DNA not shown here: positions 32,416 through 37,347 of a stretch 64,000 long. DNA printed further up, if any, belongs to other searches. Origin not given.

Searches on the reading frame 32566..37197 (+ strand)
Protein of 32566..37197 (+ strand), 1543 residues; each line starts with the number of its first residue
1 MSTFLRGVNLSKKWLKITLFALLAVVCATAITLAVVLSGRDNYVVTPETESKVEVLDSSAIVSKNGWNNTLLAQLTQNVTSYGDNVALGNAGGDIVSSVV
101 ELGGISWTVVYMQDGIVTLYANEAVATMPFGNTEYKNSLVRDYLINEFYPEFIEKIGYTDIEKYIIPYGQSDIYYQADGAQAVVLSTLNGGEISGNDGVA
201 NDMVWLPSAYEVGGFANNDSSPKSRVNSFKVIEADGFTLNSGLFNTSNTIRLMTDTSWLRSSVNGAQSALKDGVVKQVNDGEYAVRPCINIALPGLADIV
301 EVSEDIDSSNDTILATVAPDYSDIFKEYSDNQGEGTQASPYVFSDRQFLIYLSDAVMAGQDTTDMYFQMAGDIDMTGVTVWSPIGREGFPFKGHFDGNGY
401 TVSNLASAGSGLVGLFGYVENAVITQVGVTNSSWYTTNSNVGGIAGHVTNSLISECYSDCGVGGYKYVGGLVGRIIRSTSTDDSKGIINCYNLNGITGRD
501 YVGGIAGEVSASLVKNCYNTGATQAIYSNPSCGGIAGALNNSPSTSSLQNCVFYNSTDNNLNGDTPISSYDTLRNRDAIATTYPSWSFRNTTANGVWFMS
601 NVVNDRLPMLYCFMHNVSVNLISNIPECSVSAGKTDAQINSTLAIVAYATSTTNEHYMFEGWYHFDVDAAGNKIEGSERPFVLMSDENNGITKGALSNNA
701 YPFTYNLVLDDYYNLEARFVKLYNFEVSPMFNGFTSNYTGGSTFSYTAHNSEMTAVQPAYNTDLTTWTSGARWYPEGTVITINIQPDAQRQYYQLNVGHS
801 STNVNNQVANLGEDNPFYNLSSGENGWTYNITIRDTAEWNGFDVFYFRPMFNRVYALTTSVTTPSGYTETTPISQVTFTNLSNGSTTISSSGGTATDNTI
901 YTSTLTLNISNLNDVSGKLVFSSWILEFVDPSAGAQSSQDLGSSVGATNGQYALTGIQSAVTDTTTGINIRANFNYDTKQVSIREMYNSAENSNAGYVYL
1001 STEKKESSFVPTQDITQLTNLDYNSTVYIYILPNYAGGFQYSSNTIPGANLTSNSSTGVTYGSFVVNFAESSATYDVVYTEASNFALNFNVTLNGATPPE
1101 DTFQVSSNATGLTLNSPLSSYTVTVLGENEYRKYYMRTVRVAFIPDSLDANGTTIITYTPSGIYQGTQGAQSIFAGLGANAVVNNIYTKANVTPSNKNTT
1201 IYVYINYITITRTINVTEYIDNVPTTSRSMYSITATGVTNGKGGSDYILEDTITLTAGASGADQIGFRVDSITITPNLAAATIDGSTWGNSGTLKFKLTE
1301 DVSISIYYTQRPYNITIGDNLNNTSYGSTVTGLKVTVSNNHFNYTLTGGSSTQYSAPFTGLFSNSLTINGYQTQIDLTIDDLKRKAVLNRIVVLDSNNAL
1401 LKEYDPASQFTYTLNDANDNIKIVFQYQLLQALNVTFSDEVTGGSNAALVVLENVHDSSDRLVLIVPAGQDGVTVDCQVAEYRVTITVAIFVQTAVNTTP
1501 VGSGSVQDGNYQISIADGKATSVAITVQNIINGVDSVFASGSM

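Call 41: search_protein_families(library=pfam, proteins=[window:32566-37197:+], max_evalue=0.00001)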
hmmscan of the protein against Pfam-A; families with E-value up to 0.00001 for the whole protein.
window:32566-37197:+ (1543 aa): 1 family
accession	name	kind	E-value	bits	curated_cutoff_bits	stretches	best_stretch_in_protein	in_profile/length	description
PF19789.6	DUF6273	-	3.6e-07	30.7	23.5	1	130-292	28-171/172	Domain of unknown function (DUF6273)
